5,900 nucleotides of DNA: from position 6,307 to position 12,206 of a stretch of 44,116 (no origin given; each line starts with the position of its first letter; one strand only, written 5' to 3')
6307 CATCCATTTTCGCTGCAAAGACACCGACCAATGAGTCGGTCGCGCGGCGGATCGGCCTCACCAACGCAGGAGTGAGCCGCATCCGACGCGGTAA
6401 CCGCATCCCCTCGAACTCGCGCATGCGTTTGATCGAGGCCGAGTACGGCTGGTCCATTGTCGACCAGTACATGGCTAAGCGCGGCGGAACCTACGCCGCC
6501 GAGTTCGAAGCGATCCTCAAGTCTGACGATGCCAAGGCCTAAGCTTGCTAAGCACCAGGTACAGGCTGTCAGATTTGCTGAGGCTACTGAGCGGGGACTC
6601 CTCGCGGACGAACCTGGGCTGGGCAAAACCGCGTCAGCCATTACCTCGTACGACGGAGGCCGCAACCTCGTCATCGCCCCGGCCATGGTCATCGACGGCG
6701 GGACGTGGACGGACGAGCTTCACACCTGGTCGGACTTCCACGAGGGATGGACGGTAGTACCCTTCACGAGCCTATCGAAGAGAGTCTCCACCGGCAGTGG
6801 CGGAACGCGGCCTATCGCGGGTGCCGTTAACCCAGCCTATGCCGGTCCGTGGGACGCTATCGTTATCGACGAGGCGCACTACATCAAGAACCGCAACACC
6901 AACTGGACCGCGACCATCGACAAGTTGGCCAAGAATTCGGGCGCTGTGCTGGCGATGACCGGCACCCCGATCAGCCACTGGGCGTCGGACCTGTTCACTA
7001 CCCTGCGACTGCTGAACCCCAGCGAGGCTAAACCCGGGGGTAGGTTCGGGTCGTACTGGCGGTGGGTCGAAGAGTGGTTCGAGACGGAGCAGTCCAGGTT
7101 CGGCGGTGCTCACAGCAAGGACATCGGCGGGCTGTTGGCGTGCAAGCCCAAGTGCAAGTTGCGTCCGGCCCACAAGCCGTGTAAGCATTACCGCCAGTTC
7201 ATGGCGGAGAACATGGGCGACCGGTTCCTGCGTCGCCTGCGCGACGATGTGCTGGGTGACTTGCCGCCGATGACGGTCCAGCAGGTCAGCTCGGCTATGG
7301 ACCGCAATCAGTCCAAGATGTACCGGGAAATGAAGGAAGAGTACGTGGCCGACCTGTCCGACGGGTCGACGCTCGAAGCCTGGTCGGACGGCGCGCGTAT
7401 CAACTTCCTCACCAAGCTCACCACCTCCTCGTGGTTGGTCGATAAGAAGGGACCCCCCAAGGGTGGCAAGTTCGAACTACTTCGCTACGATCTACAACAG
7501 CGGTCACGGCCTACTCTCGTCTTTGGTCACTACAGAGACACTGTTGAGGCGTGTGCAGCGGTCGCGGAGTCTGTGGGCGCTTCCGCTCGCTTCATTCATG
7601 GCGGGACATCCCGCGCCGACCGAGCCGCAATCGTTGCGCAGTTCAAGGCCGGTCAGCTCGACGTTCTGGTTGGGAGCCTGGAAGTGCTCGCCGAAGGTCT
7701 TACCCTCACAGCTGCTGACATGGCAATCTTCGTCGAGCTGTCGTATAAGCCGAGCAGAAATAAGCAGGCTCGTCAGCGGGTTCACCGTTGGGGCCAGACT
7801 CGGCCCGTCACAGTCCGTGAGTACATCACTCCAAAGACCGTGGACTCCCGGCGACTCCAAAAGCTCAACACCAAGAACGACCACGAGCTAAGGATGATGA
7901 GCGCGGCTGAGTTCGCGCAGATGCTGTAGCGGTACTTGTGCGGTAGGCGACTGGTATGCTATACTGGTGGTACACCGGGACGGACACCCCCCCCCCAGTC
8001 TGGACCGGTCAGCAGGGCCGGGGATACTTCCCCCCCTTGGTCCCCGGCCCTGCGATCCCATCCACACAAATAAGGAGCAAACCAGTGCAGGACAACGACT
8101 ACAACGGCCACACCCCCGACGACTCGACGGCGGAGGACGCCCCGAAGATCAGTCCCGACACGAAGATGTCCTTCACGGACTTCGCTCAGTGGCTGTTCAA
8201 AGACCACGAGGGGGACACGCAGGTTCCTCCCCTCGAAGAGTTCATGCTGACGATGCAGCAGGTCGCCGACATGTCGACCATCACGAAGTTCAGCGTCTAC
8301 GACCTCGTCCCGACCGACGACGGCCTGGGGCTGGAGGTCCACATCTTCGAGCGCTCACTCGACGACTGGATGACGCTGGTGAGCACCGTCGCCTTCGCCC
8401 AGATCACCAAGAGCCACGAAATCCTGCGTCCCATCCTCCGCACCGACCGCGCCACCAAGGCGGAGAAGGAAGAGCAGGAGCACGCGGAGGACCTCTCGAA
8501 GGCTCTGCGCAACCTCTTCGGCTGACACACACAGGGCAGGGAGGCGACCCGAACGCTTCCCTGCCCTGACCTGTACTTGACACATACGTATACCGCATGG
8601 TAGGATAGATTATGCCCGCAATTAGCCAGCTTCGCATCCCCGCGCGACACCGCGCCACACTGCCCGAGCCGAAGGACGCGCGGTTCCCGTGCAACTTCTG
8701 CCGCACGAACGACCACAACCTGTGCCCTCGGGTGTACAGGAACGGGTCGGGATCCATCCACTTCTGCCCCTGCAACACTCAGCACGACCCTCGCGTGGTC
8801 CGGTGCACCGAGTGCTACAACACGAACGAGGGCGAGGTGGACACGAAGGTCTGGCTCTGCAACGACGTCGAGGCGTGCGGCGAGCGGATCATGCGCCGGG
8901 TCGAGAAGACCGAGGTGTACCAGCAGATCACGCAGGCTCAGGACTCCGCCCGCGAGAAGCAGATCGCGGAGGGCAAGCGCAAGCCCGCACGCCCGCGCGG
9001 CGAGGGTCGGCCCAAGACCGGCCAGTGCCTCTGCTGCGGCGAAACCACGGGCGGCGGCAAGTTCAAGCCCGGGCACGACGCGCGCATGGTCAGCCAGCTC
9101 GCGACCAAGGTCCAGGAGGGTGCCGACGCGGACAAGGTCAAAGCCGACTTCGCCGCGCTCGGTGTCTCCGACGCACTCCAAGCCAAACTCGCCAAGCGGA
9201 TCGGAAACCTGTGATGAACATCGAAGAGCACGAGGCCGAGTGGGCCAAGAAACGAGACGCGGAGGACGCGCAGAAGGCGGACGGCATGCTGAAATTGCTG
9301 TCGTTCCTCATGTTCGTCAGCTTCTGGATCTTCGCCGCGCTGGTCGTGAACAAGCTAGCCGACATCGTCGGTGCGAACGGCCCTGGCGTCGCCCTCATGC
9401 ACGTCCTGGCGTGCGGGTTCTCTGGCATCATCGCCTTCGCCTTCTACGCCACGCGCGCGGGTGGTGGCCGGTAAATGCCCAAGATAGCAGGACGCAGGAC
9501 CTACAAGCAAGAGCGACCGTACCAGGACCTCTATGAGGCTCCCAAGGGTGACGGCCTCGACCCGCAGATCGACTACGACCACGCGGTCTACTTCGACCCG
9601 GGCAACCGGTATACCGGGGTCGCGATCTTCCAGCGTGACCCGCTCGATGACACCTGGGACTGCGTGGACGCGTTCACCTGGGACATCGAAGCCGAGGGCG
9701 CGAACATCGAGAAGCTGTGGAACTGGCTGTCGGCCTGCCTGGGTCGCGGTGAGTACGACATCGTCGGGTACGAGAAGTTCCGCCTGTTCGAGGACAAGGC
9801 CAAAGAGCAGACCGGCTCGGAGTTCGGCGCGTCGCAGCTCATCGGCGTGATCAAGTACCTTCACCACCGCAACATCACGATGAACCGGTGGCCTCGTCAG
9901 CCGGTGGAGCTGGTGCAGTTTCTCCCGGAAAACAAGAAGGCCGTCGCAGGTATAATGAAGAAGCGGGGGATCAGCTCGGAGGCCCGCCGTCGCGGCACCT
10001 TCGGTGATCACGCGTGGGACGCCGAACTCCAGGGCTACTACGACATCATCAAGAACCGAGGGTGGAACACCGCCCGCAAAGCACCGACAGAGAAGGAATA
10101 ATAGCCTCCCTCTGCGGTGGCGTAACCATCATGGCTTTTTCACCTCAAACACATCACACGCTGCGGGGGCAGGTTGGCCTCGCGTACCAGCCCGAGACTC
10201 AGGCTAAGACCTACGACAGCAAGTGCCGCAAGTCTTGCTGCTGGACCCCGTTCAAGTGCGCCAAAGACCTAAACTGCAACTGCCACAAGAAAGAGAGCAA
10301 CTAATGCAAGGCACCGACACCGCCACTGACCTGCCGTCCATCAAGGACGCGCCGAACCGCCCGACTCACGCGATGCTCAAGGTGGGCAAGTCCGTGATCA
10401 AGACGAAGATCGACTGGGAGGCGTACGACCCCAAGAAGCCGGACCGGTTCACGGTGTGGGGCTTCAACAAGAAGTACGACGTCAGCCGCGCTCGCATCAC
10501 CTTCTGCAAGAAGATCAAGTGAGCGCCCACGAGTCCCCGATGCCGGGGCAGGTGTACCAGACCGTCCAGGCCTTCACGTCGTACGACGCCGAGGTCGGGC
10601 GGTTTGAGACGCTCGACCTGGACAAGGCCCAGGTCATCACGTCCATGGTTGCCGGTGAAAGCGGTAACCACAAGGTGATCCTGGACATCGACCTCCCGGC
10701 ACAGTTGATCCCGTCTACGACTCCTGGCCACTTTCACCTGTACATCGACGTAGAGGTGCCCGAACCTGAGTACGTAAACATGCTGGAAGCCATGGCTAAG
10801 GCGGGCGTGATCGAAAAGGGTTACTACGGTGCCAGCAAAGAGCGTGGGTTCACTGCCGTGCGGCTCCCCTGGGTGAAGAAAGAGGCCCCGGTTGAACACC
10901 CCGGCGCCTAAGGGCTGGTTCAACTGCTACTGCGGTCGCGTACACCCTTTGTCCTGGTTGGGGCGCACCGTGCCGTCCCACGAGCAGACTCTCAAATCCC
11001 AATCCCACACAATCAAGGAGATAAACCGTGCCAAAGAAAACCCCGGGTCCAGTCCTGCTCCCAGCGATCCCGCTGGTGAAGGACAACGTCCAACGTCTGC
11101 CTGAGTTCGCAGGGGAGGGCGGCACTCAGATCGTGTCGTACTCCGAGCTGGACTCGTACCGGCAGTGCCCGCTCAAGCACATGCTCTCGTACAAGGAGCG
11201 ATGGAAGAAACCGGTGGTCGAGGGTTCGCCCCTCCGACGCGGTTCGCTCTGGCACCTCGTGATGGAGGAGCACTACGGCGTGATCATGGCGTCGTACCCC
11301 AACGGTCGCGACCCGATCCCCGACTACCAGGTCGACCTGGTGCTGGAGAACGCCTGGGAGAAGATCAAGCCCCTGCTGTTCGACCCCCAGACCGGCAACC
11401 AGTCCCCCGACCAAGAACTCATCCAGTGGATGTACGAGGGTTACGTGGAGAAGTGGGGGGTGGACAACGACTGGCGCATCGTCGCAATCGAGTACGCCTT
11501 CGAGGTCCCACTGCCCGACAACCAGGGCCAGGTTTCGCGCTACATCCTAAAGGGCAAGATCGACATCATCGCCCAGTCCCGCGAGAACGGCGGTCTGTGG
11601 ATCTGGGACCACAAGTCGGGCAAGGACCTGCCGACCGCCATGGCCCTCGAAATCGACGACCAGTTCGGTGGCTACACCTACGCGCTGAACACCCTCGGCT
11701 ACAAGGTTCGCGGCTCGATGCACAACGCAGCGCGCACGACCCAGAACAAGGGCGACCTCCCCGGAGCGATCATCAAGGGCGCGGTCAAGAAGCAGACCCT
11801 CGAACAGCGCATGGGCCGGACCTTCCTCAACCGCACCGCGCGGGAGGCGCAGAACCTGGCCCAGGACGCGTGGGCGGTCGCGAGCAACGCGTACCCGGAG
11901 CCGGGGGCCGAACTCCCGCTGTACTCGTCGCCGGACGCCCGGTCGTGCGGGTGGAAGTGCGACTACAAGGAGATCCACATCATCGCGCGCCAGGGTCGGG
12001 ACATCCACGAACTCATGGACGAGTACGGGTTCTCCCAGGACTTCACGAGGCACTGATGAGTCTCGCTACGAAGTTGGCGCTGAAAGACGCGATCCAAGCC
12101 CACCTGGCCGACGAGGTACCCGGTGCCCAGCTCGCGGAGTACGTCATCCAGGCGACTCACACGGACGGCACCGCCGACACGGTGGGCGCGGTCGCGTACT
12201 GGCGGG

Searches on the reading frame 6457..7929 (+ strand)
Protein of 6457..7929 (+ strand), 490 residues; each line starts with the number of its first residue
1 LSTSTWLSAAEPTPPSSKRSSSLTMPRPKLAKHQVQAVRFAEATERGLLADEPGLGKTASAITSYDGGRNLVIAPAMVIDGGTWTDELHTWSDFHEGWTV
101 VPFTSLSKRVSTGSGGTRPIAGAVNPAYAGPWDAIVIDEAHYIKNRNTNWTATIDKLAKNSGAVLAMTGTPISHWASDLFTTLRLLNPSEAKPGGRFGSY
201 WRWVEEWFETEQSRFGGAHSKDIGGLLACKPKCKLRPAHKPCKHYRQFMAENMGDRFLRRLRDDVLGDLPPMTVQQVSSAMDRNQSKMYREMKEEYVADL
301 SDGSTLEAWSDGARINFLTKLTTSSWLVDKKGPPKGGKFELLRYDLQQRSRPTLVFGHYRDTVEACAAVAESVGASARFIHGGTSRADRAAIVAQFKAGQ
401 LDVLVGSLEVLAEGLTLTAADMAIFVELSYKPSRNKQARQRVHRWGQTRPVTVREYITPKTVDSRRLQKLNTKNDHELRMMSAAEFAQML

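Call 58: search_protein_families(library=pfam, proteins=[window:6457-7929:+], max_evalue=0.01)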
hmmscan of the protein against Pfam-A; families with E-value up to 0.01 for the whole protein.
window:6457-7929:+ (490 aa): 3 families
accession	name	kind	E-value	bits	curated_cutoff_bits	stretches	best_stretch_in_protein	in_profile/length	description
PF00176.29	SNF2-rel_dom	-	1.5e-21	77.2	24.9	2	132-304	126-265/290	SNF2-related domain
PF00271.37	Helicase_C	-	1.2e-16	61.4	23.5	1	339-446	3-110/110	Helicase conserved C-terminal domain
PF04851.21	ResIII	-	0.00029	21.2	22.5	0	131-172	125-163/164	Type III restriction enzyme, res subunit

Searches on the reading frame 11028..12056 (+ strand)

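Call 58: search_protein_families(library=pfam, proteins=[window:11028-12056:+], max_evalue=0.01)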
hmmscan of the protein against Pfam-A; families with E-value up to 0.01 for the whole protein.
window:11028-12056:+ (342 aa): 1 family
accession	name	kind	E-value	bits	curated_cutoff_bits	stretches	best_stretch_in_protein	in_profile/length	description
PF12705.13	PDDEXK_1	-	1.4e-22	81.3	22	1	36-315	2-244/247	PD-(D/E)XK nuclease superfamily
